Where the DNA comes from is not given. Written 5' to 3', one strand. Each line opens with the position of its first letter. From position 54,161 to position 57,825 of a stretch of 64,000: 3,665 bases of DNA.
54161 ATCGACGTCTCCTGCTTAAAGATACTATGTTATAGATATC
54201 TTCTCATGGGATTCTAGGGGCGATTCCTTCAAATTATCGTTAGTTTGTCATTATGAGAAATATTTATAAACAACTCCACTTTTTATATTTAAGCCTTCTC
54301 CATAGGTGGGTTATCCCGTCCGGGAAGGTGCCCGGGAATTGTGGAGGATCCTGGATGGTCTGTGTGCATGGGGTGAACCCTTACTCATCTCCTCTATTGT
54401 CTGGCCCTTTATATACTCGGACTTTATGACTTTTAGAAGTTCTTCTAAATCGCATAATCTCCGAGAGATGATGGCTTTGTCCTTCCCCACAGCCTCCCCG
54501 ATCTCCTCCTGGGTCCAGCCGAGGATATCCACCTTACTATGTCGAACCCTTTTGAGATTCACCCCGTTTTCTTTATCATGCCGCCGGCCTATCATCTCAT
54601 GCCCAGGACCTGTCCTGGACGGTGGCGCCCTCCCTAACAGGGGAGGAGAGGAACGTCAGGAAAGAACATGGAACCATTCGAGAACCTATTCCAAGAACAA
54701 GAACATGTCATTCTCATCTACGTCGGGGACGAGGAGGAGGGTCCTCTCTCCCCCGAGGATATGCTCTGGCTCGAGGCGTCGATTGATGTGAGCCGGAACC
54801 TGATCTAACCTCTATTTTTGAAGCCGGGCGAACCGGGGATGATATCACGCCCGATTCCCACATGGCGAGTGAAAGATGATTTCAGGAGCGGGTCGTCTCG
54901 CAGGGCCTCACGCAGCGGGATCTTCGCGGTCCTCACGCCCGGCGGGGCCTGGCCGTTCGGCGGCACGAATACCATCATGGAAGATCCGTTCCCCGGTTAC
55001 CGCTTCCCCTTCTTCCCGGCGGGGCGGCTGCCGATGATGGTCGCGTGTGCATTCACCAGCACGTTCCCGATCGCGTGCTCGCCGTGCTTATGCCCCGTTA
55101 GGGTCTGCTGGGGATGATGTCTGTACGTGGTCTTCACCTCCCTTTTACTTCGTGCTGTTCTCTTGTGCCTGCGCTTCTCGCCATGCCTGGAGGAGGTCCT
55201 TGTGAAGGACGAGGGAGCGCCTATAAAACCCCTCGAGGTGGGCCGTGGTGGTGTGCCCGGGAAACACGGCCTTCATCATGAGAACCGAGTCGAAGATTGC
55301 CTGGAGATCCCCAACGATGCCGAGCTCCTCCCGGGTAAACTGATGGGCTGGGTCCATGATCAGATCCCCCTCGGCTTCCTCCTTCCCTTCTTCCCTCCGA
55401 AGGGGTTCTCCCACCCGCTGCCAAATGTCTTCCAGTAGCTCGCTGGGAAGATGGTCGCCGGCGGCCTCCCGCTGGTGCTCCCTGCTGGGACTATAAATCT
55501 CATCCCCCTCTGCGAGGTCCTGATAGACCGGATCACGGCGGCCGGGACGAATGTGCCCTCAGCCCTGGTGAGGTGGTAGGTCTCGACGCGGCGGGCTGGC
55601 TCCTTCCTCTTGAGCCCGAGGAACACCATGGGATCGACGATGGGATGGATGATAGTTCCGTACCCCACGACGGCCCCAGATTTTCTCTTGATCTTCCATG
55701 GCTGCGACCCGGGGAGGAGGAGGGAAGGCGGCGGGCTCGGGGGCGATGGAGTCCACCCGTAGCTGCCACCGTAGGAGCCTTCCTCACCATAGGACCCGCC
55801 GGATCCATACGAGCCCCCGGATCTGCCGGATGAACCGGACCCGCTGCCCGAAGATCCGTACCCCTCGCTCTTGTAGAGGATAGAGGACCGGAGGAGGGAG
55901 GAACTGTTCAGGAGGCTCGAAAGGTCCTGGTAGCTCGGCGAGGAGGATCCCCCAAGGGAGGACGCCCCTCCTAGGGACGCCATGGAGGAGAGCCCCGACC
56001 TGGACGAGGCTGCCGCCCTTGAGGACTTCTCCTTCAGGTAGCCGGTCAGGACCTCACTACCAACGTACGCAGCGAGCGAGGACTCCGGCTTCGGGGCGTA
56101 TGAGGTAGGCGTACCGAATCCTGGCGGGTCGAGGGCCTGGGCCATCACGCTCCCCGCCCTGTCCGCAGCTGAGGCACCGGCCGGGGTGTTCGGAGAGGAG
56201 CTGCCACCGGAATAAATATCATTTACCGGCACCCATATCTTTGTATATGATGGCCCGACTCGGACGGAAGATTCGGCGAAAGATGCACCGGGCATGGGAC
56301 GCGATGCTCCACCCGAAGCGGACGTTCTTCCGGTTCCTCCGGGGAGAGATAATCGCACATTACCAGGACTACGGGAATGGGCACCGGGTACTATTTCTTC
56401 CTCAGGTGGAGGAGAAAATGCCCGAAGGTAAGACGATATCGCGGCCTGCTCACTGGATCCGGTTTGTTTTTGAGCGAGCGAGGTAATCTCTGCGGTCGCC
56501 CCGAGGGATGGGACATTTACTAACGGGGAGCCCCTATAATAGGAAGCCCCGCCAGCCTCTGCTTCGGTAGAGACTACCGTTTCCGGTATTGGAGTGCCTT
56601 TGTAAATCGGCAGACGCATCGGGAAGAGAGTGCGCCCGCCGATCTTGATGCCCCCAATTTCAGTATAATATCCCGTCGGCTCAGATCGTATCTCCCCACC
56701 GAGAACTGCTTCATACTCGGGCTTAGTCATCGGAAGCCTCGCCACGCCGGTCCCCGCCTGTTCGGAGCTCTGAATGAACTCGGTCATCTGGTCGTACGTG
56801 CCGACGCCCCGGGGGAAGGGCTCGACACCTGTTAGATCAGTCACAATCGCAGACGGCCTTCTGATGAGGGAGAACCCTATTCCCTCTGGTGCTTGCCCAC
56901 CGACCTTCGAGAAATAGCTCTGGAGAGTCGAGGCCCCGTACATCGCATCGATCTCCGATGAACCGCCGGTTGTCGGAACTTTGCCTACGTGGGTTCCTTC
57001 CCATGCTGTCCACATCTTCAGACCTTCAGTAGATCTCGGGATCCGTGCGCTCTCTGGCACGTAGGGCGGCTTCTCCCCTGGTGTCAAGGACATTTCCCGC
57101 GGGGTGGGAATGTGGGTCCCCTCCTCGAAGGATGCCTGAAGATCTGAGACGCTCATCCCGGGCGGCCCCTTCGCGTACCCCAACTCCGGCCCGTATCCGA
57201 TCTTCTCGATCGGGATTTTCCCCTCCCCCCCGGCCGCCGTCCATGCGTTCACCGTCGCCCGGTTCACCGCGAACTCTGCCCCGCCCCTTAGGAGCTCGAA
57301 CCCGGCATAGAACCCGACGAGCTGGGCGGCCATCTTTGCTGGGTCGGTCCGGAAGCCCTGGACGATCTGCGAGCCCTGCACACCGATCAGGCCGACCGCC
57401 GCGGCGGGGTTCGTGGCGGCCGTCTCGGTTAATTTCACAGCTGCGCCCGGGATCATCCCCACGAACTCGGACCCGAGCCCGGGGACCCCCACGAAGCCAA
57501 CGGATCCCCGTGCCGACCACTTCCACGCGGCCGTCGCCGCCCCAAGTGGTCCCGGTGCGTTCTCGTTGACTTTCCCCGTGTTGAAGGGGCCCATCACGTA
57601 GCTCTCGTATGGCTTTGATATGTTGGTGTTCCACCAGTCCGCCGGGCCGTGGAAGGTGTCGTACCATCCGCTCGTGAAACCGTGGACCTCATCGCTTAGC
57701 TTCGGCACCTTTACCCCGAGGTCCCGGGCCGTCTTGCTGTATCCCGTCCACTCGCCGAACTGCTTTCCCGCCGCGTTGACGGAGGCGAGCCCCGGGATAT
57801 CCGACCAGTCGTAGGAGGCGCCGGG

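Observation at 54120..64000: Truncated integrated mobile element with no recognisable integrase, capsid or transfer genes in view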

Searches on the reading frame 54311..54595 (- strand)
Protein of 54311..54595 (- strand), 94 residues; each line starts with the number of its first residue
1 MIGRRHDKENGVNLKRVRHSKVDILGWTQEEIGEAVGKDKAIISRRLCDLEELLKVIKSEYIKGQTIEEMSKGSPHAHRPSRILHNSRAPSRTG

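Call 5: search_protein_families(library=pfam, max_evalue=0.01, proteins=[window:54311-54595:-])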
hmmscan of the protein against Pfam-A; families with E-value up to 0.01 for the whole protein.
window:54311-54595:- (94 aa): 0 families

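Call 6: search_protein_families(library=phrogs, max_evalue=0.01, proteins=[window:54311-54595:-])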
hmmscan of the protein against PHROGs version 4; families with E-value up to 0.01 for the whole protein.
window:54311-54595:- (94 aa): 1 family
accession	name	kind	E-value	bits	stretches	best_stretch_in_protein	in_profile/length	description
phrog_6831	-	transcription regulation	0.0084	17.1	0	26-45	18-37/68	transcriptional regulator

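Call 85: search_protein_families(library=padloc, max_evalue=0.01, proteins=[window:54311-54595:-])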
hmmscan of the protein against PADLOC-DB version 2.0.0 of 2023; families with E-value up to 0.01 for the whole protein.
window:54311-54595:- (94 aa): 0 families

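Call 109: search_solved_structures(query=window:54311-54595:-, max_evalue=1)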
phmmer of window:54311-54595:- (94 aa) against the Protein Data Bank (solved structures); distinct sequences matched with E-value up to 1: 3.
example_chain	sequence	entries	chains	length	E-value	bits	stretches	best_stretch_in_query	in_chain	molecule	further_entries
5byo_A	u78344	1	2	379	6.2e-24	87.3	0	49-72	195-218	dTor_12x31L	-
4yxz_A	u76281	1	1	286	5.2e-19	71.6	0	49-72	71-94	dTor_9x31L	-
4yxy_A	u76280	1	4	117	5e-07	33.3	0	49-72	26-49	dTor_9x31L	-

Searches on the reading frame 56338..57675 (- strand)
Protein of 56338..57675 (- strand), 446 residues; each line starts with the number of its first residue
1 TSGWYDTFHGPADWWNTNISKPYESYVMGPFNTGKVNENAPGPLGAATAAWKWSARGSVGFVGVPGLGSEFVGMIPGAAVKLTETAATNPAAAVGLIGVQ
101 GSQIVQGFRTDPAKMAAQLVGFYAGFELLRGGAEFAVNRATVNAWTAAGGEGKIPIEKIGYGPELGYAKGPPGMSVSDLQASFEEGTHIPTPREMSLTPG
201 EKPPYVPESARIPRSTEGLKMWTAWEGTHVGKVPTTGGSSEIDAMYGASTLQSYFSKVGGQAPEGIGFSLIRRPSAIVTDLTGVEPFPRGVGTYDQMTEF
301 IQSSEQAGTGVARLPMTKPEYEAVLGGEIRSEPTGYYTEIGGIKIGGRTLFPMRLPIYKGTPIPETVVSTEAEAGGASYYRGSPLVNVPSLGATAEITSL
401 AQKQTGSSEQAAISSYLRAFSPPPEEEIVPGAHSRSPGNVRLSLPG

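Call 55: search_dna_similar(query=window:56338-57675:-, collection=phages, mode=protein, max_evalue=1, max_rows=15)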
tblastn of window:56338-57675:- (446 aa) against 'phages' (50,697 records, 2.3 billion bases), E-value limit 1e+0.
No match.
